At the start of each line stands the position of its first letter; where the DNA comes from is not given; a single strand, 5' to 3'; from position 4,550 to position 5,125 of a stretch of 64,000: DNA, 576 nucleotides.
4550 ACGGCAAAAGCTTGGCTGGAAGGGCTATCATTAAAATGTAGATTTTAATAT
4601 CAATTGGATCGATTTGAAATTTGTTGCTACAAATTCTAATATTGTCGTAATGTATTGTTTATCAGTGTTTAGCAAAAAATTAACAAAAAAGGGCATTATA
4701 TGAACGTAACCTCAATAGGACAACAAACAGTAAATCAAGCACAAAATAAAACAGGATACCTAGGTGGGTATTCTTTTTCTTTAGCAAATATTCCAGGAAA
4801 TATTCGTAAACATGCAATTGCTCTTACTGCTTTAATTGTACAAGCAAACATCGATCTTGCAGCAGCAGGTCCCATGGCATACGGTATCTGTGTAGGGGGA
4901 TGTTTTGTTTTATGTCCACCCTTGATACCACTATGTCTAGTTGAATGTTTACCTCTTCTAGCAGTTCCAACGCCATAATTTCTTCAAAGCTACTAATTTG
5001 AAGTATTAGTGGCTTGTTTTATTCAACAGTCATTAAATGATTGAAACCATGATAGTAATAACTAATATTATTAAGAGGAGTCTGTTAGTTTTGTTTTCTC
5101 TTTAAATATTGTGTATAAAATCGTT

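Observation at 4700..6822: Four-member family of ~93-aa proteins with an invariant twin CX3C motif in a hydrophobic tail, with no family I can name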

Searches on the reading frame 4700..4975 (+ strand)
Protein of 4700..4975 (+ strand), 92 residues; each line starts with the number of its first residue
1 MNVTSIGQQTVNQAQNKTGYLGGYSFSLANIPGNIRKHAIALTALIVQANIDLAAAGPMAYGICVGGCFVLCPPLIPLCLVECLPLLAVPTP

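Call 4: search_protein_families(library=pfam, proteins=[window:4700-4975:+], max_evalue=10)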
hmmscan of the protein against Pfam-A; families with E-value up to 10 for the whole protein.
window:4700-4975:+ (92 aa): 1 family
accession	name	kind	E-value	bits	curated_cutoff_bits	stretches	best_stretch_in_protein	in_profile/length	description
PF17447.7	YkpC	-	0.092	13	27.7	1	21-33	19-31/42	Uncharacterized YkpC-like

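Call 5: search_protein_families(library=ncbifam, proteins=[window:4700-4975:+], max_evalue=10)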
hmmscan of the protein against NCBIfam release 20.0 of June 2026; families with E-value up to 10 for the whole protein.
window:4700-4975:+ (92 aa): 1 family
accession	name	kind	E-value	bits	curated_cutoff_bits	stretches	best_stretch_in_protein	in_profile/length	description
NF002957.0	PRK03619.1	equivalog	0.16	11.3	212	1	22-67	49-89/222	phosphoribosylformylglycinamidine synthase subunit PurQ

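Call 6: find_homologous_proteins(query=A1, max_evalue=0.01)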
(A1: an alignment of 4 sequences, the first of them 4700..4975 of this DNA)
Query A1 (4 sequences) (92 aa, profile of the alignment): 11 proteins with E <= 0.01 among 924 candidates.
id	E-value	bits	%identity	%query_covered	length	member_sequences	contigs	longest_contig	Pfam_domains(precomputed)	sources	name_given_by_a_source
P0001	2.3e-48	180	100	100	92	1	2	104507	-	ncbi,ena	-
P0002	6.1e-45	169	62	99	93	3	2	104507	-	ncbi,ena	-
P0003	4.8e-43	163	63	100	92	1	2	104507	-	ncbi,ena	-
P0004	1.5e-41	158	76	98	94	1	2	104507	-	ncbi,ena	-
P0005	4.6e-17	80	48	100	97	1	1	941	-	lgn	-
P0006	8.9e-16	76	47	96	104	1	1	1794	-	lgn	-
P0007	1.0e-15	75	41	100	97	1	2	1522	-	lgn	-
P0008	6.9e-14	70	48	100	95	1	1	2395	-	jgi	jgi:hypothetical protein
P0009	3.8e-12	64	36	92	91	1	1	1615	-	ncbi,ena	-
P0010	4.4e-10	57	52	65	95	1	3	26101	-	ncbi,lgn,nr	ncbi:MAG: hypothetical protein P4L16_06875 [Chlamydiales bacterium]|nr:hypothetical protein [Chlamyd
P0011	2.3e-6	46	38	87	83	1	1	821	-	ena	-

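Call 11: find_encoding_contigs(protein=P0001, flank=3000, max_places=3)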
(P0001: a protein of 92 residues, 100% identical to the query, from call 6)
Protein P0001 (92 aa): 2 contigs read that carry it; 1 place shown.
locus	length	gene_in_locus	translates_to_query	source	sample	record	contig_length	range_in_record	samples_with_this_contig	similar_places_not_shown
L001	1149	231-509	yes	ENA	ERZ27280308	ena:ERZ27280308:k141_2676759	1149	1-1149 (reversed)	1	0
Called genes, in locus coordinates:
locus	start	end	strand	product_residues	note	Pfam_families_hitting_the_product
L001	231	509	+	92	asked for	-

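Call 12: find_encoding_contigs(protein=P0010, flank=10000, max_places=3)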
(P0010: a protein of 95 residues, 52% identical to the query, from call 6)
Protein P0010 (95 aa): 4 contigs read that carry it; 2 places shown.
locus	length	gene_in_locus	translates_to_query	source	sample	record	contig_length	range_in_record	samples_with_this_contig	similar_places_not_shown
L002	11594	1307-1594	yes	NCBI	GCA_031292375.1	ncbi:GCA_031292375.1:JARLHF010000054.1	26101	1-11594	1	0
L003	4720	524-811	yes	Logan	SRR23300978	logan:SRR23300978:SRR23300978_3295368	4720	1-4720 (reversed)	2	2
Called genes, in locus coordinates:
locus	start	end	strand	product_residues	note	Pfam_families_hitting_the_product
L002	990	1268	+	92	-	-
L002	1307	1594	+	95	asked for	-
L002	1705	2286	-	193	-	-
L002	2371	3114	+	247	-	PF01113:DapB_N, PF05173:DapB_C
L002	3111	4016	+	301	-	PF00701:DHDPS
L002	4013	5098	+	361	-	PF01118:Semialdhyde_dh, PF02774:Semialdhyde_dhC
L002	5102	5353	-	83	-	-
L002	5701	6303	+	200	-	PF01914:MarC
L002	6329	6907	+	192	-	PF01914:MarC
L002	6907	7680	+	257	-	PF01416:PseudoU_synth_1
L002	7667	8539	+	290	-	PF02810:SEC-C, PF00557:Peptidase_M24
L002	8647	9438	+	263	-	-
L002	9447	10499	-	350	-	-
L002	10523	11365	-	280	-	PF01066:CDP-OH_P_transf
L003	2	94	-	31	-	?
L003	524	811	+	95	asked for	-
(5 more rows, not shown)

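Call 13: find_encoding_contigs(protein=P0008, flank=5000, max_places=3)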
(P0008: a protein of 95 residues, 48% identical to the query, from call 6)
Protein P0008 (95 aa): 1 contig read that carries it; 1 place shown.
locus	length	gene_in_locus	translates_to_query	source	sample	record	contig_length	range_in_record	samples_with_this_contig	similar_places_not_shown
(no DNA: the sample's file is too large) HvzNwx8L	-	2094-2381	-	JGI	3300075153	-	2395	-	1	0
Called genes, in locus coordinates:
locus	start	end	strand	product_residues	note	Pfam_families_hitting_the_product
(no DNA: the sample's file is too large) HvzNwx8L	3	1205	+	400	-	?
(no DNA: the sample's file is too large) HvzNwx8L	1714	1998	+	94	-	-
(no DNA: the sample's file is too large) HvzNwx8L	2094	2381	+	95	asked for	-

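Call 15: search_protein_representatives(alignment_id=A1)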
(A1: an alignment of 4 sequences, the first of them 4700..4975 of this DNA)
Query: 4 sequences, 92 profile positions. Proteins with E-value up to 0.001 (for the whole library): 92; up to 1e-10: 12; up to 1e-30: 1. The best 92 are listed.
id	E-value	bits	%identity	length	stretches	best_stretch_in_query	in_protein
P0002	1.9e-45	169.1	-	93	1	1-92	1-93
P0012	2.0e-25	104.9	-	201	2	1-92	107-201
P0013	4.5e-19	84.6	-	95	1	1-92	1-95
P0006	2.8e-16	75.6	-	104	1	7-90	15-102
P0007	3.3e-16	75.4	-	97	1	5-92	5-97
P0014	1.2e-14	70.4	-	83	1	21-92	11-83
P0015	7.5e-14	67.9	-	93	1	22-92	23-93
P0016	1.7e-12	63.5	-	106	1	8-91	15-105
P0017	3.1e-11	59.5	-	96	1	22-92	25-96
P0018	3.5e-11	59.3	-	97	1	18-92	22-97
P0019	4.9e-11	58.8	-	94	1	1-92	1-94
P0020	1.0e-10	57.8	-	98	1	26-92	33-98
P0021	1.5e-10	57.3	-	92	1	24-92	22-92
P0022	1.4e-09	54.2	-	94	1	21-92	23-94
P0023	1.6e-09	54.0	-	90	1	35-92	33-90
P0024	2.0e-09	53.7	-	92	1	22-92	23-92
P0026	4.8e-09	52.5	-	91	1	1-92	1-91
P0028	6.6e-09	52.0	-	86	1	30-92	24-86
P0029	1.8e-08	50.7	-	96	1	13-92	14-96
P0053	2.3e-06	43.9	-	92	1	26-92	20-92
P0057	5.5e-06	42.7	-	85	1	29-92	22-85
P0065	3.7e-05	40.0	-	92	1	23-86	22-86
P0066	3.7e-05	40.0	-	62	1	49-92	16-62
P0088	3.2e-04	37.0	-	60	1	40-89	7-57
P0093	4.7e-04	36.5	-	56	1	45-92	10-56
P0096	6.3e-04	36.1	-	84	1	31-92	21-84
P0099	8.7e-04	35.6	-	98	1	34-92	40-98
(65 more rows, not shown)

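Call 19: find_homologous_proteins(query=A2, max_evalue=0.001)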
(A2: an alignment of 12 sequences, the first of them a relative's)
Query A2 (12 sequences) (94 aa, profile of the alignment): 27 proteins with E <= 0.001 among 5850 candidates.
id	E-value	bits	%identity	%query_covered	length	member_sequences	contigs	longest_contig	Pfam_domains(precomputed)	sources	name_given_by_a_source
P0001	3.0e-36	141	76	100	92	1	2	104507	-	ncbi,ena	-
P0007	5.5e-33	131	39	98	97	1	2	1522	-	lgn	-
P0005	1.8e-32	129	56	76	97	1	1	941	-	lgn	-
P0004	2.0e-31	126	100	100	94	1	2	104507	-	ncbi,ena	-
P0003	8.9e-31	124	52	93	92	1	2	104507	-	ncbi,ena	-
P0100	3.4e-29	119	53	80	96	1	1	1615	-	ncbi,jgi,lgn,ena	jgi:hypothetical protein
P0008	2.6e-28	116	61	77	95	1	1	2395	-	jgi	jgi:hypothetical protein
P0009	5.4e-28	115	37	78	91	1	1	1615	-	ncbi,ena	-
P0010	1.4e-26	110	56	64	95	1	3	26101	-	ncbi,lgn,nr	ncbi:MAG: hypothetical protein P4L16_06875 [Chlamydiales bacterium]|nr:hypothetical protein [Chlamyd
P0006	3.5e-26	109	52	90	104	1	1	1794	-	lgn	-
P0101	4.1e-26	109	31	91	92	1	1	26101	-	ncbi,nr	ncbi:MAG: hypothetical protein P4L16_06870 [Chlamydiales bacterium]|nr:hypothetical protein [Chlamyd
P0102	1.0e-23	101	30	76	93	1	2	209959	-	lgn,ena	-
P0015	1.2e-21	94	43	73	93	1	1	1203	-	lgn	-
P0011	3.9e-20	90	47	61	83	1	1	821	-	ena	-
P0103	5.6e-20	89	35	73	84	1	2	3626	-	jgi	-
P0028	5.8e-17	79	41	68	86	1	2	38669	-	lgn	-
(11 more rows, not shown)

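Call 25: find_related_loci(query=A4, collection=genome_contigs, flank=8000)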
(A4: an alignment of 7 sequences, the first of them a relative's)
Query A4 (94 aa) in genome_contigs; peptide patterns used: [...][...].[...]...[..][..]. (x = any residue, [..] = any of these).
67 stretches matched a pattern, but none encodes a relative of the query by tblastn (E <= 1e-3).
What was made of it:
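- Tried and rejected: The A-type pattern found 67 stretches, but none was confirmed (call 25).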

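Call 26: find_encoding_contigs(protein=P0102, flank=10000, max_places=2)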
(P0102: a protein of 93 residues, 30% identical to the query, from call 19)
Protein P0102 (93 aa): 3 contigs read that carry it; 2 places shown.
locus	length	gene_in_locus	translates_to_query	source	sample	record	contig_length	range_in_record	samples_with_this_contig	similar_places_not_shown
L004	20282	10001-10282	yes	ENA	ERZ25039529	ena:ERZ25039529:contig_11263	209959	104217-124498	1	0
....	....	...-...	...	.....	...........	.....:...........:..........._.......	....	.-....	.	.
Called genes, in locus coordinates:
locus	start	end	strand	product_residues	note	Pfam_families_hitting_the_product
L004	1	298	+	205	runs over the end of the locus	PF00081:Sod_Fe_N, PF02777:Sod_Fe_C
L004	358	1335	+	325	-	PF17848:Zn_ribbon_ACC, PF01039:Carboxyl_trans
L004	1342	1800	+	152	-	PF00692:dUTPase, PF22769:DCD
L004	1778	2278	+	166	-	PF00359:PTS_EIIA_2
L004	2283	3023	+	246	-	PF00376:MerR, PF12728:HTH_17, PF00359:PTS_EIIA_2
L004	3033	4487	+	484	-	PF13520:AA_permease_2, PF00324:AA_permease, PF13906:AA_permease_C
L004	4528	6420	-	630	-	PF00521:DNA_topoisoIV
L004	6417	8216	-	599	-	PF02518:HATPase_c (weak), PF13589:HATPase_c_3 (faint), PF00204:DNA_gyraseB, PF01751:Toprim, PF00986:DNA_gyraseB_C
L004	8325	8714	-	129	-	PF12844:HTH_19, PF13560:HTH_31, PF01381:HTH_3, PF13413:HTH_25 (faint), PF13443:HTH_26 (weak)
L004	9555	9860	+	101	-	-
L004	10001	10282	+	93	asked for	-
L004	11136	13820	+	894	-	PF00644:PARP (weak), PF08238:Sel1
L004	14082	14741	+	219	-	-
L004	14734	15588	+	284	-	PF08843:AbiEii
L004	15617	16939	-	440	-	PF13173:AAA_14, PF13635:DUF4143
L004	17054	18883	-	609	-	PF07635:PSCyt1 (faint), PF07626:PSD3, PF07637:PSD5, PF07631:PSD4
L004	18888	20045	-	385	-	PF00756:Esterase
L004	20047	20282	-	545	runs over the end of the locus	PF25183:OMP_b-brl_4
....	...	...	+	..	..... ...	-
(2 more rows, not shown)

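Call 27: find_encoding_contigs(protein=P0028, flank=10000, max_places=2)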
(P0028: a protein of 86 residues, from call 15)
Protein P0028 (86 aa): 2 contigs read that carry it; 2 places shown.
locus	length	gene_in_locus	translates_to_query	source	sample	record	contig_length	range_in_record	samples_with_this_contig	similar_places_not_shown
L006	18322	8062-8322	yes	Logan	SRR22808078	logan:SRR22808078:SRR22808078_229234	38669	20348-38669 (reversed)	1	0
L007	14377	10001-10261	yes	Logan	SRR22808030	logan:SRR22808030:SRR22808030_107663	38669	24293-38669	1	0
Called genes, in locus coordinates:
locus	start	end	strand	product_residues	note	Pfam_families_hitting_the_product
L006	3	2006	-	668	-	?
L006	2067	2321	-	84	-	-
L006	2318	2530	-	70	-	-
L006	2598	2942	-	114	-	-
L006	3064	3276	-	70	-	-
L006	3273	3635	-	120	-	-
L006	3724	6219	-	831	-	PF14890:Intein_splicing (faint)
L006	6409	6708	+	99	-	PF22253:DUF6948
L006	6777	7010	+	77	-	-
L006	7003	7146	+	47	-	-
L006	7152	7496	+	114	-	-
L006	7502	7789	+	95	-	-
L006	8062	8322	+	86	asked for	-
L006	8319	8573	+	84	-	-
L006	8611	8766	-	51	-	-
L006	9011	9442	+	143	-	PF04448:DUF551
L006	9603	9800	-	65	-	-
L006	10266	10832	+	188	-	PF00239:Resolvase, PF02796:HTH_7 (weak)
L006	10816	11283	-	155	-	PF16677:GP3_package (weak)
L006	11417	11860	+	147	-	PF01724:DUF29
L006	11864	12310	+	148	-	PF01724:DUF29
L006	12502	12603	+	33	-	-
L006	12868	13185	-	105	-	-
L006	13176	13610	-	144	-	PF05866:RusA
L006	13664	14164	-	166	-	PF12728:HTH_17 (faint)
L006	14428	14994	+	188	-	PF12705:PDDEXK_1 (faint)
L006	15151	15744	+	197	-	PF04404:ERF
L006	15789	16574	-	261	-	PF01695:IstB_IS21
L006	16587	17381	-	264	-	PF13730:HTH_36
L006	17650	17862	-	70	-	-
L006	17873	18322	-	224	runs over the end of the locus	-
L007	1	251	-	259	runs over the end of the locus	-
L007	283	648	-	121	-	-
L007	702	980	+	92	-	-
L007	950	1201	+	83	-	-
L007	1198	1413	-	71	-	-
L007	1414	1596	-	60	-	-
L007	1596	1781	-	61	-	-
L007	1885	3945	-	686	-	PF16510:P22_portal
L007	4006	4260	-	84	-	-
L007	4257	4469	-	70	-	-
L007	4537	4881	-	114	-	-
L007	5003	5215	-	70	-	-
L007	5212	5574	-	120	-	-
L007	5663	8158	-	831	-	PF14890:Intein_splicing (faint)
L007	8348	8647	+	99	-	PF22253:DUF6948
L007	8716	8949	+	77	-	-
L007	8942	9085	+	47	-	-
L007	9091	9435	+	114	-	-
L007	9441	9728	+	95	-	-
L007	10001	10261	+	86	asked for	-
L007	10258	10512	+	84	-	-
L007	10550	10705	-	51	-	-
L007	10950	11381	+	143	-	PF04448:DUF551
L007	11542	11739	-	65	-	-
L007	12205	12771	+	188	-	PF00239:Resolvase, PF02796:HTH_7 (weak)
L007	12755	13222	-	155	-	PF16677:GP3_package (weak)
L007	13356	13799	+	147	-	PF01724:DUF29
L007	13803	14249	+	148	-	PF01724:DUF29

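Call 29: find_homologous_proteins(query=A3, max_evalue=0.001)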
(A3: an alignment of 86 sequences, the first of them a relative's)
Query A3 (86 sequences) (94 aa, profile of the alignment): 37 proteins with E <= 0.001 among 8000 candidates.
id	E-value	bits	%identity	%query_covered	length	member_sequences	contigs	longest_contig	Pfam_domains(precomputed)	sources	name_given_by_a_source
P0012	1.8e-49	184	49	80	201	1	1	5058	-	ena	-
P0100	6.5e-28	115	53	80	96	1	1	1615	-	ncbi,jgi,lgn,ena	jgi:hypothetical protein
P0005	3.3e-25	106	56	76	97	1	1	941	-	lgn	-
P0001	4.7e-24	102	76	100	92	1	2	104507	-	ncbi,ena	-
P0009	1.0e-23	101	37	78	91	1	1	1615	-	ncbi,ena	-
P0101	1.8e-23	100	31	91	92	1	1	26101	-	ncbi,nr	ncbi:MAG: hypothetical protein P4L16_06870 [Chlamydiales bacterium]|nr:hypothetical protein [Chlamyd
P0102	3.3e-23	99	30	76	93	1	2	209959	-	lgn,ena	-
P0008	2.8e-22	96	61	77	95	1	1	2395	-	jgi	jgi:hypothetical protein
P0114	5.4e-22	96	41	57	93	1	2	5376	-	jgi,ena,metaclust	metaclust:\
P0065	7.9e-22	95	34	77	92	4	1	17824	-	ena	-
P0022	1.2e-21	94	28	90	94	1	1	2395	-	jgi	jgi:hypothetical protein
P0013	1.4e-21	94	47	100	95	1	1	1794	-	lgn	-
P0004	1.4e-21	94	100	100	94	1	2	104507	-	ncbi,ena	-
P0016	1.7e-21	94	46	91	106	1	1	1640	-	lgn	-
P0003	2.4e-21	93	52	93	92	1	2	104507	-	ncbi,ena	-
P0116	4.6e-21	93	39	77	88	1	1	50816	-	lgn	-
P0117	4.6e-20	89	41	72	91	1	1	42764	-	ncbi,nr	ncbi:MAG: hypothetical protein Q8L98_07920 [Chlamydiales bacterium]|nr:hypothetical protein [Chlamyd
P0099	6.7e-16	76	32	94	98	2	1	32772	-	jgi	jgi:hypothetical protein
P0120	1.7e-14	72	48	33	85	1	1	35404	-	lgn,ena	-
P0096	2.2e-11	62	38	66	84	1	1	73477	-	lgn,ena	-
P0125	8.0e-9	53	37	50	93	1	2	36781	-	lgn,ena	-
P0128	3.5e-7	48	33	74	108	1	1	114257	-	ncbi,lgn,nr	ncbi:MAG: hypothetical protein P4L16_00195 [Chlamydiales bacterium]|nr:hypothetical protein [Chlamyd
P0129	1.4e-6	46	30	100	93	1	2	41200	-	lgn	-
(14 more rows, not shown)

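Call 33: find_encoding_contigs(protein=P0120, flank=10000, max_places=1)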
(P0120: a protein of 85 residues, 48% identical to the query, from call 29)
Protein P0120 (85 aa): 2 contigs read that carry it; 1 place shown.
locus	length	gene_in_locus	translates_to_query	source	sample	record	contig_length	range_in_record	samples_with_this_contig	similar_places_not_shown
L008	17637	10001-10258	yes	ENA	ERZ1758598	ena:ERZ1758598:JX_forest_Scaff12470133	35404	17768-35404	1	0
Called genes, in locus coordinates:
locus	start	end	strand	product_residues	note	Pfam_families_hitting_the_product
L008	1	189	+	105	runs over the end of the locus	-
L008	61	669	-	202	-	-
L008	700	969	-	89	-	-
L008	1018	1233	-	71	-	-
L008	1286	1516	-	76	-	-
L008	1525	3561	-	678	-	PF16510:P22_portal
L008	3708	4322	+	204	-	-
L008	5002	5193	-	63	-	-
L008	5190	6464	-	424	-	PF03237:Terminase_6N, PF04466:Terminase_3, PF17288:Terminase_3C (faint)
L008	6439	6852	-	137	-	-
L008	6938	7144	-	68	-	PF13392:HNH_3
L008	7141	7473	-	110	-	-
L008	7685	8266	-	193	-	PF00239:Resolvase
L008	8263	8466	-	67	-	-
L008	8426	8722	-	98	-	-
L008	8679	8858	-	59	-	-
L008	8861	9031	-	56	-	-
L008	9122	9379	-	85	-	-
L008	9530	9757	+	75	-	-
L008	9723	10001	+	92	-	-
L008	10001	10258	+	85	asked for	-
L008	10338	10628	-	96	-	-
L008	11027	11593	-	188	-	PF01844:HNH (weak)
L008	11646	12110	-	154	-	PF02195:ParB_N (faint)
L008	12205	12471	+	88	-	-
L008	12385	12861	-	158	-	-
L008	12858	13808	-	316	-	PF04492:Phage_rep_O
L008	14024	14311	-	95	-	-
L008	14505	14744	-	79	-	-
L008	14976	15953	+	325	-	PF03837:RecT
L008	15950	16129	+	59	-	-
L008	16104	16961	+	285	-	PF09588:YqaJ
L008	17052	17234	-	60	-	-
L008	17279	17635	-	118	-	?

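Call 34: find_encoding_contigs(protein=P0117, flank=10000, max_places=1)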
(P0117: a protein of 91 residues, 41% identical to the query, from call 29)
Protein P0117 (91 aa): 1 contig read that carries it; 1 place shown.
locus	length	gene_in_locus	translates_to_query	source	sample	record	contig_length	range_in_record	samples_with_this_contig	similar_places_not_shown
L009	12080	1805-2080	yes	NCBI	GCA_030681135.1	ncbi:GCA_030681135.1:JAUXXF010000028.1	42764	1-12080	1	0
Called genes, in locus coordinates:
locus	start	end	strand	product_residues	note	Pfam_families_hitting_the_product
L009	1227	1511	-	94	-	-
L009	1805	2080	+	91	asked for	-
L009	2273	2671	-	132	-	PF01809:YidD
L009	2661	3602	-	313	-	-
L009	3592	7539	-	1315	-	PF21305:type_II_gspD_N0, PF03958:Secretin_N, PF00263:Secretin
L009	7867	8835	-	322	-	-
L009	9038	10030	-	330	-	PF03543:Peptidase_C58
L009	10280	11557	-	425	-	-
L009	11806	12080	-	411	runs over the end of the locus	-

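Call 36: predict_structure(alignment_id=A5)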
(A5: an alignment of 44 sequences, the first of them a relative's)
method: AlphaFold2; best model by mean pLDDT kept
length: 94 residues; sequences in the alignment: 44
mean_pLDDT: 65.5   pTM: 0.37
mean pLDDT of the five models: 65.5, 64.9, 64.2, 62.1, 57.0
residues with pLDDT >= 90: 10; 70-90: 25; 50-70: 36; < 50: 23
segments of 3 or more residues with pLDDT < 50: 1-3, 10-13, 17-29
pLDDT, mean of each block of 10 residues (from residue 1): 48 49 47 54 68 62 87 89 87 60
secondary structure, 60 per line:
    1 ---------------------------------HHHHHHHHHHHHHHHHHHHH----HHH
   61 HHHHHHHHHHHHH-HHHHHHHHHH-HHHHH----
elements in order: H34-53 H58-73 H75-84 H86-90
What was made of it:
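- AlphaFold2 models residues 34-53 as a 20-residue helix (call 36).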

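Call 37: search_dna_similar(query=P0028, collection=phages, mode=protein, max_evalue=0.01)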
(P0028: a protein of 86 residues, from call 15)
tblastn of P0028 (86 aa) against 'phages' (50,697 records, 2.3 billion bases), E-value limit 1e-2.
No match.
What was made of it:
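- Tried and rejected: tblastn of a phage-borne member against deposited phage genomes gave no match (call 37).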
